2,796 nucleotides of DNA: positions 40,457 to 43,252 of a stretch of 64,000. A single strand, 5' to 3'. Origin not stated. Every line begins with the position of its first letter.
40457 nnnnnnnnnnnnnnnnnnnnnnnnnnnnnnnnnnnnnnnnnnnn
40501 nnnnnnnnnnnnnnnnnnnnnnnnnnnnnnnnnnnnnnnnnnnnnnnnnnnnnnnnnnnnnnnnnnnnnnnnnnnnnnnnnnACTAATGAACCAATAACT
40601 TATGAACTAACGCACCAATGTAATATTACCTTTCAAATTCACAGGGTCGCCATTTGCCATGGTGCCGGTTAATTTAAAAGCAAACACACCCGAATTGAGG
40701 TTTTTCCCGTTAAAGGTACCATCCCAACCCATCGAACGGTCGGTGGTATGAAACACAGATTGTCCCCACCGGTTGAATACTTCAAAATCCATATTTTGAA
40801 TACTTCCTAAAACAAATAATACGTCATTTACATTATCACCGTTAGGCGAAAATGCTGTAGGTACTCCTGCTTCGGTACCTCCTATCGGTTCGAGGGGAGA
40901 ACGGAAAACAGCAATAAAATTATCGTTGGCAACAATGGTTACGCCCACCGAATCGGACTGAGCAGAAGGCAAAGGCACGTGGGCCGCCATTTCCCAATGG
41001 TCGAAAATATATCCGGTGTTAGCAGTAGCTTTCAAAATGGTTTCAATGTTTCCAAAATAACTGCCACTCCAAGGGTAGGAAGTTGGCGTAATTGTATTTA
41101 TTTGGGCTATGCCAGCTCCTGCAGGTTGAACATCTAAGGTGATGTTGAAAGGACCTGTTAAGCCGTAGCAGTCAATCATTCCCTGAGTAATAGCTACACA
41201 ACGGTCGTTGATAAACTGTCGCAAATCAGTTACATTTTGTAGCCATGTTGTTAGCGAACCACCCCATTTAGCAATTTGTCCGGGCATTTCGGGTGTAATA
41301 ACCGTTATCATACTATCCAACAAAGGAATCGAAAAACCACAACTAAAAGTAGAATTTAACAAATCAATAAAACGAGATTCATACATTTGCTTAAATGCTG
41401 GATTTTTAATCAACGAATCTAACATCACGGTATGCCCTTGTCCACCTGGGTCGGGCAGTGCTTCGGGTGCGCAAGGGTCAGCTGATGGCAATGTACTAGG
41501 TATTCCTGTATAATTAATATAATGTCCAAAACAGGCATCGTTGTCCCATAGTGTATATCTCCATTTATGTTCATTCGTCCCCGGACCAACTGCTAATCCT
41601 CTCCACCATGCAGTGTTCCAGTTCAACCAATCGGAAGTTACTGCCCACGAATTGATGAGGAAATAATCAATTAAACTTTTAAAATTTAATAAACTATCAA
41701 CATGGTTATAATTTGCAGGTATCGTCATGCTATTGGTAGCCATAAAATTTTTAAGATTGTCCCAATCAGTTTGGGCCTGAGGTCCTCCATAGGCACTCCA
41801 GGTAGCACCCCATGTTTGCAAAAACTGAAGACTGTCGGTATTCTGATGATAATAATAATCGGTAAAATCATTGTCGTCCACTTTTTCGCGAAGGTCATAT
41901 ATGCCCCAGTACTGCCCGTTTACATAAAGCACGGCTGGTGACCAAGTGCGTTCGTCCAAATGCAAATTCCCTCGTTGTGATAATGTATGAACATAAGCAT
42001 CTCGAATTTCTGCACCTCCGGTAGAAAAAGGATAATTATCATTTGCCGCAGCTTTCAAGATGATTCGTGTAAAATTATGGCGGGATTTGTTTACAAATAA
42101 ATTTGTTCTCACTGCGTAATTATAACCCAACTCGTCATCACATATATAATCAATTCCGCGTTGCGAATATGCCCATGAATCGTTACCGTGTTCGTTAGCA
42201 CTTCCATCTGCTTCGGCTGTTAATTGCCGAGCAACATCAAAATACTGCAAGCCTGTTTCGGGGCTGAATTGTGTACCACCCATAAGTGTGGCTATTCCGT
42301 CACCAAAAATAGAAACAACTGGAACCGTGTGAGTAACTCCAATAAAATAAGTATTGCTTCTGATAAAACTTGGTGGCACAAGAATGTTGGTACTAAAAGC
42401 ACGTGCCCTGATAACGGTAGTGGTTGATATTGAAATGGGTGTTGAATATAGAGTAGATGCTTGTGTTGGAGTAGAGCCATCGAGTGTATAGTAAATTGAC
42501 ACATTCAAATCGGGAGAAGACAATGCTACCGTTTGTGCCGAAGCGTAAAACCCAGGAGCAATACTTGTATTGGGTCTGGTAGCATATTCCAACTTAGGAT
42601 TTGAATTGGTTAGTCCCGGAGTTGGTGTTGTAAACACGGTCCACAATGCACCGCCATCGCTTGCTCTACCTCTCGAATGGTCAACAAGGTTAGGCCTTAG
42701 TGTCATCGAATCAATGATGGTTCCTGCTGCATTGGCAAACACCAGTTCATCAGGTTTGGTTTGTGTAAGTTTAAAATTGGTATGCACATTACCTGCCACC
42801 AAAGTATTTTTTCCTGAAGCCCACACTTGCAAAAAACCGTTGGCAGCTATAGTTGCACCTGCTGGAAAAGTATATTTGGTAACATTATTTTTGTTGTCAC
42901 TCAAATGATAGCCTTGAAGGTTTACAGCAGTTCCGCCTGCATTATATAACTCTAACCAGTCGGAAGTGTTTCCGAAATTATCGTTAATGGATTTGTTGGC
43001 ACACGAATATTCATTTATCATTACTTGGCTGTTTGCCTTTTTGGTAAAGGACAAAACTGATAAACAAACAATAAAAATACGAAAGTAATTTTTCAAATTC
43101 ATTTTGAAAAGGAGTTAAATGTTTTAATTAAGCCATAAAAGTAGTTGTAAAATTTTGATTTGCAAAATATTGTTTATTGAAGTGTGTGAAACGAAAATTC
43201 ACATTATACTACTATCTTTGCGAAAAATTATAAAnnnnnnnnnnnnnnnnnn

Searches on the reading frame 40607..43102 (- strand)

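Call 81: search_protein_families(library=pfam, proteins=[window:40607-43102:-], max_evalue=0.00001)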
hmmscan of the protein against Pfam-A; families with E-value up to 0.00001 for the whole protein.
window:40607-43102:- (831 aa): 5 families
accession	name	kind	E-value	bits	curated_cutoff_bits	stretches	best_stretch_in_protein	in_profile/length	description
PF08757.17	CotH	-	1.6e-31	110.5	23.8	1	342-634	32-318/322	CotH kinase protein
PF13290.12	CHB_HEX_C_1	-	6.4e-19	68.1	22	1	182-238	2-58/67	Chitobiase/beta-hexosaminidase C-terminal domain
PF00932.25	LTD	-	4.1e-18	66.2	34.3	1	21-134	2-106/109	Lamin Tail Domain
PF13585.12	CHU_C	-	1.6e-14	54.2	27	1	747-813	3-72/86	CHU_C Type IX secretion signal domain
PF13287.12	Fn3_assoc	-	1.8e-13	50.8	23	1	192-238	1-47/59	Fn3 associated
